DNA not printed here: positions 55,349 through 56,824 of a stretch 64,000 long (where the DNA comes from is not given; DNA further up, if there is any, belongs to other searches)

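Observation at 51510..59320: Eight-gene operon combining kynurenine formamidase, an AmnB/AmnA-type aminophenol dioxygenase, semialdehyde dehydrogenase, asparaginase-II-like amidase, LLM monooxygenase, SDR and HAD phosphatase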

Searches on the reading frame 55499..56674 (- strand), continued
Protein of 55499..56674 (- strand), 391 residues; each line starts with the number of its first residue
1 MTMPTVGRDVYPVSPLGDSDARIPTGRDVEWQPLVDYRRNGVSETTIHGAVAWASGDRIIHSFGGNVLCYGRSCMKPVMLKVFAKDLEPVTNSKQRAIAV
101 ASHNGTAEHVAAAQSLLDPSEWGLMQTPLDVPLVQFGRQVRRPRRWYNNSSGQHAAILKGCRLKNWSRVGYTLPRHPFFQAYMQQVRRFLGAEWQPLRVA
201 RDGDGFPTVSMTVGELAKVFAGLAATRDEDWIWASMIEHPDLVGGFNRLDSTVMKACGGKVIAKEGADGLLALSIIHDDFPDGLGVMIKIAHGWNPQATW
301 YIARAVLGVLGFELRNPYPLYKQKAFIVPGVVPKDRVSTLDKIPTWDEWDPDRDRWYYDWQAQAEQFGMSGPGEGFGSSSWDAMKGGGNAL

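Call 54: search_protein_families(library=pfam, proteins=[L025:11153-12256:-, L025:13955-15178:-, L025:12789-13412:-, L025:15690-16436:-, L025:16480-17097:-, L025:17064-18113:-, L025:6420-7523:+, L025:4376-5698:+, L025:3133-4095:+, L025:2239-3024:+], max_evalue=0.001)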
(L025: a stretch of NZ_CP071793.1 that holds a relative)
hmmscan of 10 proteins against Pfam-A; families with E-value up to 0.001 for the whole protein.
L025:11153-12256:- (367 aa): 1 family
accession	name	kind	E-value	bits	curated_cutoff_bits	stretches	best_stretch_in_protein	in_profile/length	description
PF11741.13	AMIN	-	0.00021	21.8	20.5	1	301-361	30-96/101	AMIN domain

L025:13955-15178:- (407 aa): 2 families
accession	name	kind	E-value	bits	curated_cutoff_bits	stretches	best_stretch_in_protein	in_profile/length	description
PF00926.24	DHBP_synthase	-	4.9e-81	271.3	26.4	1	7-200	1-191/191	3,4-dihydroxy-2-butanone 4-phosphate synthase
PF00925.25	GTP_cyclohydro2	-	1.3e-67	226.9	23.3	1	213-373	5-165/165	GTP cyclohydrolase II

L025:12789-13412:- (207 aa): 1 family
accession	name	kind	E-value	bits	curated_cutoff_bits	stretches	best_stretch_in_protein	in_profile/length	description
PF00300.27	His_Phos_1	-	2.5e-56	190.9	21.7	1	10-203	1-190/194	Histidine phosphatase superfamily (branch 1)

L025:15690-16436:- (248 aa): 1 family
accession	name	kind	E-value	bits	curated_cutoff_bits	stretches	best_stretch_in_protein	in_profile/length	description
PF00677.23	Lum_binding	-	1.7e-47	159.7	27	2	34-117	1-86/86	Lumazine binding domain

L025:16480-17097:- (205 aa): 2 families
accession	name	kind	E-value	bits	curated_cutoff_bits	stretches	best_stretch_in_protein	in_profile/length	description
PF10027.14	DUF2269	-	9.1e-06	26.3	28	1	58-204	2-150/150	Predicted integral membrane protein (DUF2269)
PF03653.18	UPF0093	-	1.7e-05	25.6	34.2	1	55-164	4-114/146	Uncharacterised protein family (UPF0093)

L025:17064-18113:- (349 aa): 2 families
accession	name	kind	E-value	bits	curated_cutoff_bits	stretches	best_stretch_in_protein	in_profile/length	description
PF00072.30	Response_reg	-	4.5e-21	75.5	30.2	1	80-194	1-107/111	Response regulator receiver domain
PF01627.28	Hpt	-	2.4e-16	60.2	24.6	1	253-332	1-73/84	Hpt domain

L025:6420-7523:+ (367 aa): 2 families
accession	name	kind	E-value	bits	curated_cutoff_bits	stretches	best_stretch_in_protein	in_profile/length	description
PF00120.29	Gln-synt_C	-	1.7e-12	47.5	24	1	97-249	4-156/344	Glutamine synthetase, catalytic domain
PF03951.24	Gln-synt_N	-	4.5e-11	42.6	33.4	1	4-87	2-81/82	Glutamine synthetase, beta-Grasp domain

L025:4376-5698:+ (440 aa): 0 families

L025:3133-4095:+ (320 aa): 0 families

L025:2239-3024:+ (261 aa): 0 families
